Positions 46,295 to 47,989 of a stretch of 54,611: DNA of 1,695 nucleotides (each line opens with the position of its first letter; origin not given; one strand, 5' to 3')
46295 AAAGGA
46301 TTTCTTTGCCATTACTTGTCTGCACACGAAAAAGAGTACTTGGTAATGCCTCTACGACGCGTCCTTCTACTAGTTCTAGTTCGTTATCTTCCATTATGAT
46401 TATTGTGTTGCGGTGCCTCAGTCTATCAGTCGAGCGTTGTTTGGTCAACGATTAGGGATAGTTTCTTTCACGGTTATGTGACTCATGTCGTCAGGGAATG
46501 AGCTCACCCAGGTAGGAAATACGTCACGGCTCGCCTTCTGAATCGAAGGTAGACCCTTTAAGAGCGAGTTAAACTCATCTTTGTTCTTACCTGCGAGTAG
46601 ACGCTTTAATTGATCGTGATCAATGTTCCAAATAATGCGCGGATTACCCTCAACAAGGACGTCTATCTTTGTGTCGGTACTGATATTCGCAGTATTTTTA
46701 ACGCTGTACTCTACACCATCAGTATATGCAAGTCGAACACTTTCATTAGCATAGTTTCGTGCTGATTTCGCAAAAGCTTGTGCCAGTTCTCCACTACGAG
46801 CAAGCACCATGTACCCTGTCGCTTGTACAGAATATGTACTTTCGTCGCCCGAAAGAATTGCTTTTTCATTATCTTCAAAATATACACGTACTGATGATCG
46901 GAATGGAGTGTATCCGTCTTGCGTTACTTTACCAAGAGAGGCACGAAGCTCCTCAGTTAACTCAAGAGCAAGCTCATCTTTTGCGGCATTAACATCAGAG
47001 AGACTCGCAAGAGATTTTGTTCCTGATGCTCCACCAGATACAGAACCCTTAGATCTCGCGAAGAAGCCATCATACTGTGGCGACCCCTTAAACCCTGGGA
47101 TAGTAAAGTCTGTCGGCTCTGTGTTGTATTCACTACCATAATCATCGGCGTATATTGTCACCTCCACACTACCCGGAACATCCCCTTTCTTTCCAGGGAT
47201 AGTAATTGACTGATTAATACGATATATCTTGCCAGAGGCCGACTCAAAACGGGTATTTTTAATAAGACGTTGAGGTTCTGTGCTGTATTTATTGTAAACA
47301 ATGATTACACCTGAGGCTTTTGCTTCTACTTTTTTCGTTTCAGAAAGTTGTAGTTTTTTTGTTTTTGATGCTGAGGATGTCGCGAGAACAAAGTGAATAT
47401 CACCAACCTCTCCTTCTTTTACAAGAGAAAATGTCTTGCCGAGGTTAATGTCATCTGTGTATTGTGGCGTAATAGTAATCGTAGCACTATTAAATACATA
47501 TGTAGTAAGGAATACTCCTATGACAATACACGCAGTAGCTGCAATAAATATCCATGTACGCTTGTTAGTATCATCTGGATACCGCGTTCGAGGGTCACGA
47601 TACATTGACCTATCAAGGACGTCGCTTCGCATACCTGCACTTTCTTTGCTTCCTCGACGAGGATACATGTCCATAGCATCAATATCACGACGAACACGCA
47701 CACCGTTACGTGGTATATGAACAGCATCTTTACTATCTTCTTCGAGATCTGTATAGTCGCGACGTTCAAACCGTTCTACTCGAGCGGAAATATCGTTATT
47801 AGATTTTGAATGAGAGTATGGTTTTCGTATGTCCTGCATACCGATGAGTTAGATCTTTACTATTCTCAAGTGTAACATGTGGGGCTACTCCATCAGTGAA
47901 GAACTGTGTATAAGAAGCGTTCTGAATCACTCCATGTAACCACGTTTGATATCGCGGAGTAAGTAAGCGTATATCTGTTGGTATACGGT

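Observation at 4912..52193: Ten GC-rich, Shine-Dalgarno-bearing cassettes (mostly ORFans) embedded in a low-GC, SD-poor housekeeping backbone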

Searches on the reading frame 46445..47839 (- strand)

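Call 50: search_protein_families(library=pfam, proteins=[window:46445-47839:-], max_evalue=0.01)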
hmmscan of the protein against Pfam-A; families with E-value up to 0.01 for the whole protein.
window:46445-47839:- (464 aa): 1 family
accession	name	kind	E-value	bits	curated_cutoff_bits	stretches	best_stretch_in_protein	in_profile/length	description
PF21110.3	GlxA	-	0.00013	23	27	1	174-253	1-93/105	GlxA beta barrel domain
